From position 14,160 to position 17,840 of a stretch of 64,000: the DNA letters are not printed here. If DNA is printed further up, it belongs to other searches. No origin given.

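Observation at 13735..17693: ECF-like sigma factor translationally coupled (GTGA) to a 1,100-aa secreted YVTN-propeller / two-CXXCH / Ca-binding protein instead of an anti-sigma factor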

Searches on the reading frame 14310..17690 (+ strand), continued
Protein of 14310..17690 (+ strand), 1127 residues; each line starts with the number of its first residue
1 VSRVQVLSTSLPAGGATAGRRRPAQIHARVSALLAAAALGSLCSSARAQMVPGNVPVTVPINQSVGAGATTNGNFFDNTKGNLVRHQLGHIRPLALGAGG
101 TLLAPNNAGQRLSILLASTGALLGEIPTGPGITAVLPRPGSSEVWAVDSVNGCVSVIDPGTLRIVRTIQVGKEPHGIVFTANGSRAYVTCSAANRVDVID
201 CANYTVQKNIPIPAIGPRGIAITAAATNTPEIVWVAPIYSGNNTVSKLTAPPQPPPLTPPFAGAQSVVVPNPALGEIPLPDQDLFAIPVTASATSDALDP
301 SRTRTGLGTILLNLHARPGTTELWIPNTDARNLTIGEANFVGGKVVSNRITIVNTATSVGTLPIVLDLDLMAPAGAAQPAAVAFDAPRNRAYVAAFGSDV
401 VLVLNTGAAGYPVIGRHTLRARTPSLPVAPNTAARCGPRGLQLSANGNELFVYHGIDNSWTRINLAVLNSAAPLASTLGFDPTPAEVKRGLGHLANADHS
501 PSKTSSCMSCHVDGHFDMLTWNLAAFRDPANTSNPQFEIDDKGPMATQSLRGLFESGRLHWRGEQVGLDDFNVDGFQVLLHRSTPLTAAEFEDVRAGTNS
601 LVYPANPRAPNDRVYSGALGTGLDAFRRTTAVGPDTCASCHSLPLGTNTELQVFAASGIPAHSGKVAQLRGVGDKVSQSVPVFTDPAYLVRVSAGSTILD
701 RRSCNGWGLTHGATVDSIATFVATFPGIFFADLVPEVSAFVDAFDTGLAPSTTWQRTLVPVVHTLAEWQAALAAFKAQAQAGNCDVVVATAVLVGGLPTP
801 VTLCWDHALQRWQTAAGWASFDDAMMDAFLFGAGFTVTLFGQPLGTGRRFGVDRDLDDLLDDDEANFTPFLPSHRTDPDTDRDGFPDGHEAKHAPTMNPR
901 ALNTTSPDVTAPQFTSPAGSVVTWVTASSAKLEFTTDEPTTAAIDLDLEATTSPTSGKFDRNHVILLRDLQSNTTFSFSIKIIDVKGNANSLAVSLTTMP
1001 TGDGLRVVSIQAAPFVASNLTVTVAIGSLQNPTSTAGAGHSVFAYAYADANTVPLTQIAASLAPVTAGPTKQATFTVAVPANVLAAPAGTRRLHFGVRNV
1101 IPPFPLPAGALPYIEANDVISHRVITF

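Call 27: search_solved_structures(query=A3, max_evalue=0.01, show_alignments=2)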
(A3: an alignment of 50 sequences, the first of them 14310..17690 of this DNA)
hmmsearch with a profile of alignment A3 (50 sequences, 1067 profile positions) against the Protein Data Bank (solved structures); distinct sequences matched with E-value up to 0.01: 14.
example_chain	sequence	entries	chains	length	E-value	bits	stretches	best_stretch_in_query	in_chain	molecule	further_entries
1l0q_A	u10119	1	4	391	1.2e-45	159.2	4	92-199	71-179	Surface layer protein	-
5c2v_B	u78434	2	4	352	9.2e-27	96.6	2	58-194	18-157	HYDRAZINE SYNTHASE BETA SUBUNIT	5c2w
3vgz_A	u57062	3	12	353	2e-09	39.2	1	57-194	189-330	Uncharacterized protein YncE | PQQ-dependent catabolism-associated beta-propeller protein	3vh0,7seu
3o5c_A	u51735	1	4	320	7.4e-08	34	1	575-696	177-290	Cytochrome c551 peroxidase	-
3bws_A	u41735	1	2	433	1.5e-07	33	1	73-157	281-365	protein Lp49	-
5c2v_C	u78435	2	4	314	2.4e-07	32.3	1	437-477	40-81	HYDRAZINE SYNTHASE GAMMA SUBUNIT | Hypothetical (Di heme) protein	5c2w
3hfq_A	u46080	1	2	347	1.2e-05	26.7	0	301-413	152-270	uncharacterized protein lp_2219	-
8ptf_A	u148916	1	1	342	8.3e-05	23.9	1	94-195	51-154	YncE family protein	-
8ptd_A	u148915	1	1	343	8.4e-05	23.9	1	94-195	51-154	YncE family protein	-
1iqc_A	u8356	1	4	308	0.00012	23.4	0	581-695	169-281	di-heme peroxidase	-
6tv2_A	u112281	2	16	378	0.00023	22.5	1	68-188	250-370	Protein NirF | Protein NirF,Protein NirF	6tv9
8blw_B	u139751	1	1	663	0.00041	21.6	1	94-195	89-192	YncE family protein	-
7c7r_B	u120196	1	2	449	0.00042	21.6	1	797-855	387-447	Biofilm-associated surface protein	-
1nml_A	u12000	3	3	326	0.0018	19.5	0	432-464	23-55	di-haem cytochrome c peroxidase | Cytochrome c peroxidase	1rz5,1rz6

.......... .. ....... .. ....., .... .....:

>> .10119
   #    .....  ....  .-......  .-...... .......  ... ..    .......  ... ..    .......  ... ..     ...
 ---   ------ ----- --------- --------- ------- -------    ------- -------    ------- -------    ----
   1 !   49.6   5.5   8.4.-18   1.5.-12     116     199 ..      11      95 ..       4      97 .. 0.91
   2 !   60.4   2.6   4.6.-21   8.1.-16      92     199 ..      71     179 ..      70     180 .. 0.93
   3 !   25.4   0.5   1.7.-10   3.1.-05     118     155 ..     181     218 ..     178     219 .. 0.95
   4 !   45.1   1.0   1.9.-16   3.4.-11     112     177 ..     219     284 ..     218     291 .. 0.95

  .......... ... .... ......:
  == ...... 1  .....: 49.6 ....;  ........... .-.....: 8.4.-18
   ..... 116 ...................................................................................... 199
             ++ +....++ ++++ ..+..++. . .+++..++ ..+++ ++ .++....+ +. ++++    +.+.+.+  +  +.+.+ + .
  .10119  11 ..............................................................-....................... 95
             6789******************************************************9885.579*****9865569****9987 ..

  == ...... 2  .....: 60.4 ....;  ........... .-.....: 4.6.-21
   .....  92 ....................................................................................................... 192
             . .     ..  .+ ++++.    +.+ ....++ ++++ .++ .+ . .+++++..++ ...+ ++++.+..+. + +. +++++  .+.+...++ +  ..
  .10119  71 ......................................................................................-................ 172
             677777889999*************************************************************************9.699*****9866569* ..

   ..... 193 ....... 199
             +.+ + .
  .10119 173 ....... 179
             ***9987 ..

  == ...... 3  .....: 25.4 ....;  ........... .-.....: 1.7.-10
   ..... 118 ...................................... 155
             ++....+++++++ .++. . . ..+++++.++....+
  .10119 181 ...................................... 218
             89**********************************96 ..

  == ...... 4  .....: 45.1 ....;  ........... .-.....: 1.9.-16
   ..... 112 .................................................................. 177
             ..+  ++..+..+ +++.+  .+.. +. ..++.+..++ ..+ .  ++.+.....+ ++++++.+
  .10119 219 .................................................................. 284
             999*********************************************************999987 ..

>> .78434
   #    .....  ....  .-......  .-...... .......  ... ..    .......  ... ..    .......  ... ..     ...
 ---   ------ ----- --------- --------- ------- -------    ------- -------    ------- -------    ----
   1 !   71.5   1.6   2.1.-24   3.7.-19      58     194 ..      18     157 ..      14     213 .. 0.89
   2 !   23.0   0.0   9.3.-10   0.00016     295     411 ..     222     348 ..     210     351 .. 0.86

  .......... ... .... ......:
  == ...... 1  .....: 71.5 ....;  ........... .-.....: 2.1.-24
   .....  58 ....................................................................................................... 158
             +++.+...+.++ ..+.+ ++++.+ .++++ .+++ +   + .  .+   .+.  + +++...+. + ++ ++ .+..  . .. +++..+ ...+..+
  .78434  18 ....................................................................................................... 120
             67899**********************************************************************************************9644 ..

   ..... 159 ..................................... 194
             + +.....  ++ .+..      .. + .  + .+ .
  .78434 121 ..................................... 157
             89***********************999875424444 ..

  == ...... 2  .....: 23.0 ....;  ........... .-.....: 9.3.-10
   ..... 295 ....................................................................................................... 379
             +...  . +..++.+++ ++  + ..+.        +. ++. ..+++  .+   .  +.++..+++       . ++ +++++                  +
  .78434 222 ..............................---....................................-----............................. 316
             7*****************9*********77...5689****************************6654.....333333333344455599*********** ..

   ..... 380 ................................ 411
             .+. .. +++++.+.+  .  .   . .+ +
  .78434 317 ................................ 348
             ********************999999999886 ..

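Call 29: find_related_loci(query=A3, collection=genome_contigs, flank=5000)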
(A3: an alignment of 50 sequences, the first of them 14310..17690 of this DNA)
Query A3 (1127 aa) in genome_contigs; peptide patterns used: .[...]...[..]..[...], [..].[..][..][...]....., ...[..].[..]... (x = any residue, [..] = any of these).
206 stretches matched a pattern; 139 encode a relative of the query (tblastn E <= 1e-3); the best 80 are kept; 77 distinct loci.
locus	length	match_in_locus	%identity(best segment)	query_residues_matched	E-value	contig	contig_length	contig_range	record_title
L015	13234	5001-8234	54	31-1127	0e+0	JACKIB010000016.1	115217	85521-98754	MAG: Planctomycetota bacterium isolate HK-STAS-PLAN-33 HK-STAS-PLAN-33_16, whole genome shotgun sequence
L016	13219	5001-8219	57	51-1127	0e+0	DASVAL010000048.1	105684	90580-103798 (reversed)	MAG TPA_asm: Planctomycetota bacterium isolate SMAG_U1950 k141_1185089, whole genome shotgun sequence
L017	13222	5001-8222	52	53-1127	0e+0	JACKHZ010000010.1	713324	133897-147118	MAG: Planctomycetota bacterium isolate HK-STAS-PLAN-31 HK-STAS-PLAN-31_10, whole genome shotgun sequence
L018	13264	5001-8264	50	52-1127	0e+0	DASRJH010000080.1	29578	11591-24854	MAG TPA_asm: Planctomycetota bacterium isolate SMAG_U10131 k141_2323114, whole genome shotgun sequence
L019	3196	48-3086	39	99-1118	0e+0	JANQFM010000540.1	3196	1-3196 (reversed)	MAG: Acidobacteria bacterium isolate PL23a_bin.88 k99_4335364, whole genome shotgun sequence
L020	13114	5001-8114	39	66-1127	7e-164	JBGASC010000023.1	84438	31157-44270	MAG: Planctomycetota bacterium isolate MAG_AAO_H10.66 AAOH10-66_opera_contig_1395, whole genome shotgun sequence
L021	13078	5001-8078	37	77-1127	2e-161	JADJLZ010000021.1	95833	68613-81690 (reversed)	MAG: Planctomycetota bacterium isolate EsbW_18-Q3-R4-48_BAT3C.505 tig00018545-10-956120, whole genome shotgun sequence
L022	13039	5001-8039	37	76-1116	6e-160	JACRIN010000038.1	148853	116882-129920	MAG: Planctomycetota bacterium isolate NC_groundwater_1804_Pr3_B-0.1um_70_16 SR-2_scaffold_141_1183467, whole genome sho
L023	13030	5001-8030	36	76-1112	1e-158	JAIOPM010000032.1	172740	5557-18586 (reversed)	MAG: Planctomycetota bacterium isolate LakeFargette_0920_ALND_MAG_68_24 LacPavin_0920_ALND_scaffold_368046, whole genome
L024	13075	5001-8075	36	77-1127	2e-157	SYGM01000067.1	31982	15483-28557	MAG: Planctomycetia bacterium isolate F1-60-MAGs101 F1-60__c188429, whole genome shotgun sequence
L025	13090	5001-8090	36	68-1118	1e-153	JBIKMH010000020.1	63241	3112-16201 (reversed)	MAG: Planctomycetota bacterium isolate ME2014-08-31_3300042860_group5_bin7 Rohwer_bin1775_scaffold_199_c1, whole genome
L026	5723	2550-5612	36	76-1127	7e-153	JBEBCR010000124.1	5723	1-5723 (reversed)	MAG: Planctomycetota bacterium isolate blackwarrior_2019_sw_WHONDRS-S19S_0021_B_bin.82 scaffold_996079, whole genome sho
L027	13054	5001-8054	36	76-1118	2e-150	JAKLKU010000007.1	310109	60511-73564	MAG: Planctomycetota bacterium isolate MAG.55 MAG.55-NODE_7_length_310109_cov_18.002064, whole genome shotgun sequence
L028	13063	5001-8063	35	76-1127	4e-148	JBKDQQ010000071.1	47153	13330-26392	MAG: Planctomycetia bacterium isolate samp_2153_metabat2_339 samp_2153_842118, whole genome shotgun sequence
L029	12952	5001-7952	37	76-1080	4e-157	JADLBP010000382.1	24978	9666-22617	MAG: Planctomycetota bacterium isolate SJ175 c_000001842825, whole genome shotgun sequence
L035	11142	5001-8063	35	77-1127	5e-138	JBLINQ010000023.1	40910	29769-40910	MAG: Planctomycetota bacterium isolate 3300053785_211 Ga0535658_0001392, whole genome shotgun sequence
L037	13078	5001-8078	35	76-1127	7e-137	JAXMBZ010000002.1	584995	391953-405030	MAG: Planctomycetota bacterium isolate STL-PLA49 C2.167.fa-2, whole genome shotgun sequence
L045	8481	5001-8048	34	77-1127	4e-132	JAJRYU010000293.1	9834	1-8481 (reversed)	MAG: Planctomycetota bacterium isolate Dive96_bin3.79 k141_2000387, whole genome shotgun sequence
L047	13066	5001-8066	34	76-1127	5e-145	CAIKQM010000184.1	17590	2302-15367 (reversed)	MAG: uncultured planctomycete isolate Erken-D8_bin-0018 genome assembly, contig: bin-0018:184/745, whole genome shotgun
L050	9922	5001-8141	33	55-1127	1e-130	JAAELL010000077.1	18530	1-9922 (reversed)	MAG: bacterium isolate Bpl_4 BplG_CONTIG654204, whole genome shotgun sequence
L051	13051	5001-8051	34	77-1127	2e-130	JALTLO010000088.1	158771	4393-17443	MAG: Planctomycetota bacterium isolate S139_metabat1_scaf2bin.037 S139_NODE_25_length_158771_cov_1.974370, whole genome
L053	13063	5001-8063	37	76-1127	2e-149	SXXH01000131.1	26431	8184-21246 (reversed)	MAG: Planctomycetia bacterium isolate F1-20-MAGs052 F1-20__c347192, whole genome shotgun sequence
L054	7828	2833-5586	36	67-1000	1e-128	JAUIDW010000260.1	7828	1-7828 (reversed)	MAG: bacterium isolate 8_bin.1 NODE_8208_length_7828_cov_1.657187, whole genome shotgun sequence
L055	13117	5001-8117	35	49-1127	3e-153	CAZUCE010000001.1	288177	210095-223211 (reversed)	MAG TPA_asm: uncultured Planctomycetaceae bacterium isolate SRP114822_co2_97 genome assembly, contig: NODE_3_length_2881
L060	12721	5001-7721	36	76-1000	7e-132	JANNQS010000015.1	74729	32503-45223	MAG: Planctomycetota bacterium isolate SOY_31_metabat_411 SOY_31_k141_1648508, whole genome shotgun sequence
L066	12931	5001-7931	32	121-1058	1e-107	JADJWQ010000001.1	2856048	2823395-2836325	MAG: Planctomycetota bacterium isolate Kalu_18-Q3-R12-55_BAT3C.357 tig00000483-10-28528790, whole genome shotgun sequenc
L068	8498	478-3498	33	121-1127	2e-110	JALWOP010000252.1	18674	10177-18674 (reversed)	MAG: Planctomycetota bacterium isolate M2_maxbin2_scaf2bin.204 M2_NODE_3073_length_18674_cov_7.419313, whole genome shot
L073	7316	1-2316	34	343-1127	3e-90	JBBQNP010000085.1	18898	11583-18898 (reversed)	MAG: Planctomycetota bacterium isolate Co_metawrap_274 Cmw_274_k141_26770223_length_18898_cov_10.2649, whole genome shot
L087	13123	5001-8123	33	76-1127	4e-128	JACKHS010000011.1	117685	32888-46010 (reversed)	MAG: Planctomycetota bacterium isolate HK-STAS-PLAN-24 HK-STAS-PLAN-24_11, whole genome shotgun sequence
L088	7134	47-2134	32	429-1127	2e-59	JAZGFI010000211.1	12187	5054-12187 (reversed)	MAG: Planctomycetota bacterium isolate SCS4bin.42 SCS4bin.42_211, whole genome shotgun sequence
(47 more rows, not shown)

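Call 34: search_protein_families(library=pfam, proteins=[L021:2080-4407:+, L021:3125-4816:+, L021:11610-13076:+, L024:8349-8849:+, L066:8032-9996:+, L026:368-2386:+, L066:10037-12637:-], max_evalue=0.001)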
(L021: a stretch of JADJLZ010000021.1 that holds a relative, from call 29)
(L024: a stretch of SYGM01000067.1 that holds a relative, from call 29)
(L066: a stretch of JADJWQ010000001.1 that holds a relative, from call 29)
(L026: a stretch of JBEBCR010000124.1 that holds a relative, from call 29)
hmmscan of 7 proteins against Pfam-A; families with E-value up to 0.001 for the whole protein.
L021:2080-4407:+ (776 aa): 0 families

L021:3125-4816:+ (564 aa): 1 family
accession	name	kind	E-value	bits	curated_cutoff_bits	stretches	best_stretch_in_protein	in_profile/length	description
PF14489.11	QueF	-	1.4e-31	109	27.3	1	480-555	1-76/81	QueF-like protein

L021:11610-13076:+ (489 aa): 0 families

L024:8349-8849:+ (167 aa): 0 families

L066:8032-9996:+ (655 aa): 0 families

L026:368-2386:+ (673 aa): 0 families

L066:10037-12637:- (867 aa): 1 family
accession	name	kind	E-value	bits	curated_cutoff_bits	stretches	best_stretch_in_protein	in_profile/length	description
PF12770.12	CHAT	-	3.3e-21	76.4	24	1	590-866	3-288/289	CHAT domain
